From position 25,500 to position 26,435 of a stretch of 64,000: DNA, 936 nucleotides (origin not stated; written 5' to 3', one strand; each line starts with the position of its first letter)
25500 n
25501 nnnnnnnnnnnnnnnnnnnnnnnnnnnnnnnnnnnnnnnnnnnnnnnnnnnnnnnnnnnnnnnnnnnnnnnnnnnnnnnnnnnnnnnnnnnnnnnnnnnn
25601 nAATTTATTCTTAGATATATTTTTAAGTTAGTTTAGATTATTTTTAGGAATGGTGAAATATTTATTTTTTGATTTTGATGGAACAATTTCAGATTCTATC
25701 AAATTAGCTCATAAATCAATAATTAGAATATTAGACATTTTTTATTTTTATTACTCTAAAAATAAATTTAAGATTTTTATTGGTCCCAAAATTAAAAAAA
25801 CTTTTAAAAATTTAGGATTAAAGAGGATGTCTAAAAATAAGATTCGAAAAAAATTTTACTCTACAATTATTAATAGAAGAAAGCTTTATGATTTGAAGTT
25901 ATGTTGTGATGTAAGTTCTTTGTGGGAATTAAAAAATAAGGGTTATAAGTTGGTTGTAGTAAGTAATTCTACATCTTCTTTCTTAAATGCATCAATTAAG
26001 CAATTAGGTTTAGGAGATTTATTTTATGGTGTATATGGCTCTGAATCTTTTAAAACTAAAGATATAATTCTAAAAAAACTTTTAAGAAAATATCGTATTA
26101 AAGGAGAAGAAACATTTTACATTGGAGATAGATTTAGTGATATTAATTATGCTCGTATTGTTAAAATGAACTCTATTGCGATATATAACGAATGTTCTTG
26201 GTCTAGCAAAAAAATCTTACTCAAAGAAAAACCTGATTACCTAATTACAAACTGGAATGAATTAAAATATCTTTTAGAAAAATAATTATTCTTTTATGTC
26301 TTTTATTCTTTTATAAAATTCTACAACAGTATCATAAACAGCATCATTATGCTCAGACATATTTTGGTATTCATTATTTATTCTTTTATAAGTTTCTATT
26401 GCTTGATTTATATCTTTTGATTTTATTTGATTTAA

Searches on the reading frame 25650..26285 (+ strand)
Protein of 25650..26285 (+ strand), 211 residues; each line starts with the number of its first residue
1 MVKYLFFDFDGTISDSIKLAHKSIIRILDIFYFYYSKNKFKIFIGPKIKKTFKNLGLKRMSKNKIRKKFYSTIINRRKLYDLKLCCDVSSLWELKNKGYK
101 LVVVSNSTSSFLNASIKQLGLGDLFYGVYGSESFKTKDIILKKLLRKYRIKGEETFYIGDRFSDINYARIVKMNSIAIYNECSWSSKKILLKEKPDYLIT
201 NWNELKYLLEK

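Call 27: search_protein_families(library=pfam, proteins=[window:25650-26285:+], max_evalue=0.0001)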
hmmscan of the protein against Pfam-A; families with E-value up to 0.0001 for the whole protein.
window:25650-26285:+ (211 aa): 3 families
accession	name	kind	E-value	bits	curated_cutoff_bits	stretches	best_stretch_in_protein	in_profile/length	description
PF13419.12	HAD_2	-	1.1e-27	97.8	23.8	1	6-178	2-178/178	Haloacid dehalogenase-like hydrolase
PF00702.32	Hydrolase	-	4.6e-13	50.4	26.4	1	3-165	2-184/191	haloacid dehalogenase-like hydrolase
PF12710.13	HAD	-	4.9e-08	34.1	27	1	5-169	1-189/189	haloacid dehalogenase-like hydrolase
